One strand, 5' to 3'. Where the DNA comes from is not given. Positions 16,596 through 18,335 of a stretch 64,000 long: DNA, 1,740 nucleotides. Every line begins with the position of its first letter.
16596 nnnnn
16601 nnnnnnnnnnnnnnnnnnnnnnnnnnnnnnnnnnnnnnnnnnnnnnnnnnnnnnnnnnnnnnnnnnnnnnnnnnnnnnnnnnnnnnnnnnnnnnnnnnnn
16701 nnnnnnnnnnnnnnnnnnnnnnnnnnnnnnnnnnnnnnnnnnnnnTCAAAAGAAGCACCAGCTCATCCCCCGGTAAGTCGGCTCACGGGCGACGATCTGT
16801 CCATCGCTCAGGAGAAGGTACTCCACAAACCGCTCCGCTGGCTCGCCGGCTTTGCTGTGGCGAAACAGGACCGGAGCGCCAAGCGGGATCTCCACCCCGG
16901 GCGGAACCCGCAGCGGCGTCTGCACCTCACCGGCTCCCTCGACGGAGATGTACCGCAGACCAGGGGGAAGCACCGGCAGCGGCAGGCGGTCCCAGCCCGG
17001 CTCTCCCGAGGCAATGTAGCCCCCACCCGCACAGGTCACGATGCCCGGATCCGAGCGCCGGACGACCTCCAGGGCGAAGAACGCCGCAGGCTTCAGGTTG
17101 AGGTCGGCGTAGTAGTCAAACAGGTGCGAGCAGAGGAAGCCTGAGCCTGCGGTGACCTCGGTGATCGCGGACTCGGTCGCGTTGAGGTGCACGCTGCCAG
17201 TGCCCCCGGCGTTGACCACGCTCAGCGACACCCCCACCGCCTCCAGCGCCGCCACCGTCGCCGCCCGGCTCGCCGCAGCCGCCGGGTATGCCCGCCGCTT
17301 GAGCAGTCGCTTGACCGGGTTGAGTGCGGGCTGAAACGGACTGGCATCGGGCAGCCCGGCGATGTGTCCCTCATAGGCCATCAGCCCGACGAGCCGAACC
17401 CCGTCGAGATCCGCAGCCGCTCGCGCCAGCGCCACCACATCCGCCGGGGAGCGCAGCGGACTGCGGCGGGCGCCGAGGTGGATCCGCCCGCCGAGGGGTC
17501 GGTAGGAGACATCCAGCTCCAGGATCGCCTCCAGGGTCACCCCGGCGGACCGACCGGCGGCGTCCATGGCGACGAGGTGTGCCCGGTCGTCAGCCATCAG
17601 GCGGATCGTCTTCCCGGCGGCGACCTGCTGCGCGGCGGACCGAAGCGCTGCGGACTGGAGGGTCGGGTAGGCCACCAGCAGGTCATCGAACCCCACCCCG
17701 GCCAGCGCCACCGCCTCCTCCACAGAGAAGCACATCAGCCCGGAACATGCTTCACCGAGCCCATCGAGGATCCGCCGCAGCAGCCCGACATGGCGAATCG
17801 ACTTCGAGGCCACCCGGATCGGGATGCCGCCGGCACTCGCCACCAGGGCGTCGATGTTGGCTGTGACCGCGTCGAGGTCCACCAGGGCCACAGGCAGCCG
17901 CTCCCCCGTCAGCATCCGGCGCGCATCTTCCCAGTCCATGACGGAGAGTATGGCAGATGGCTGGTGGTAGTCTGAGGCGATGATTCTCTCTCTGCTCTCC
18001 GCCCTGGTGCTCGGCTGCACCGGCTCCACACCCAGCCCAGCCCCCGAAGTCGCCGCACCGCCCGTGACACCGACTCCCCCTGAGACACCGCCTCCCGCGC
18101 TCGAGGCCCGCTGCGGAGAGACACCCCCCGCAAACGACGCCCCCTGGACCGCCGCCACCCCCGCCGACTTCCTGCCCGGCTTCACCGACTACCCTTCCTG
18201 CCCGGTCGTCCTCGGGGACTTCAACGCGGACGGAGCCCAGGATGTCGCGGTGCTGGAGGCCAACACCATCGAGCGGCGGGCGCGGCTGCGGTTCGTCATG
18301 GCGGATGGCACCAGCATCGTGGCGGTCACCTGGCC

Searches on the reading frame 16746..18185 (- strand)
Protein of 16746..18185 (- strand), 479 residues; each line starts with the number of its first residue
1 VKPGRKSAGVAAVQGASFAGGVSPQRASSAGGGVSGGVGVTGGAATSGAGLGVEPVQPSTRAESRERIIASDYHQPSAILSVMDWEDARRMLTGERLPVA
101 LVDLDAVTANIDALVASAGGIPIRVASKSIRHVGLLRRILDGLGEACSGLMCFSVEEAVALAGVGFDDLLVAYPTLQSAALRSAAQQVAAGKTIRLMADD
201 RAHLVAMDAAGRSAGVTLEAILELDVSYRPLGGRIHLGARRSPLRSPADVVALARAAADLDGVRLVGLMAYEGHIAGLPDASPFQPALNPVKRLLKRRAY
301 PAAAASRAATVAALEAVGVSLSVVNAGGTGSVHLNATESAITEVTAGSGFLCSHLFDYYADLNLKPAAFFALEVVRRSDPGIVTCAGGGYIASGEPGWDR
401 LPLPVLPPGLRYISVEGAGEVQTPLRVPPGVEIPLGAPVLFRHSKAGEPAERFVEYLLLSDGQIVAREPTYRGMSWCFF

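Call 14: search_protein_families(library=pfam, proteins=[window:16746-18185:-])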
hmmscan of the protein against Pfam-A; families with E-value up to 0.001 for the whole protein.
window:16746-18185:- (479 aa): 1 family
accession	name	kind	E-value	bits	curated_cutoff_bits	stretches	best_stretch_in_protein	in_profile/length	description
PF01168.26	Ala_racemase_N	-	1.5e-10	41.6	24.1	1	102-316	1-202/220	Alanine racemase, N-terminal domain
